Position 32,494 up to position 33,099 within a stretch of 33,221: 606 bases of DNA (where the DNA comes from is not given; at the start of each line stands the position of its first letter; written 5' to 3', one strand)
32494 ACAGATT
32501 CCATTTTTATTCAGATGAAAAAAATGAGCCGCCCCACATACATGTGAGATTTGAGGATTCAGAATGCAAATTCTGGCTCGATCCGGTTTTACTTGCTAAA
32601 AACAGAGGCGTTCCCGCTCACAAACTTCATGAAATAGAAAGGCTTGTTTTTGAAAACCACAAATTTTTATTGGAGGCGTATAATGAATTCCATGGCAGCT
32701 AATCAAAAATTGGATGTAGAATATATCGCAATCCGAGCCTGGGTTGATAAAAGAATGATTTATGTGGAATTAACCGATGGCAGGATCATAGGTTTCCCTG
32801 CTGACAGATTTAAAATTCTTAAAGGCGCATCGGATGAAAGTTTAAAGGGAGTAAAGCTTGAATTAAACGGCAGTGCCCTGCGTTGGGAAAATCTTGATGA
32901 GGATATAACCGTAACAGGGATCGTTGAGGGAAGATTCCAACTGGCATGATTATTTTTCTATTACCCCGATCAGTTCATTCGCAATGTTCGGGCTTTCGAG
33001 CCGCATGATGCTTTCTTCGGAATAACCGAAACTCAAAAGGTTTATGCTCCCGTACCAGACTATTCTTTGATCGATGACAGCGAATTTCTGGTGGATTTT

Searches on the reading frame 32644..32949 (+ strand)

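Call 65: search_protein_families(library=pfam, proteins=[window:32644-32949:+], max_evalue=0.01)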
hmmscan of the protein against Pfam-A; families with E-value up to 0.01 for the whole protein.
window:32644-32949:+ (101 aa): 1 family
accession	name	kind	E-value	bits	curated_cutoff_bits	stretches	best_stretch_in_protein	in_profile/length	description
PF10387.14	DUF2442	-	2.4e-15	56.9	23.9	1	30-97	2-70/72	Protein of unknown function (DUF2442)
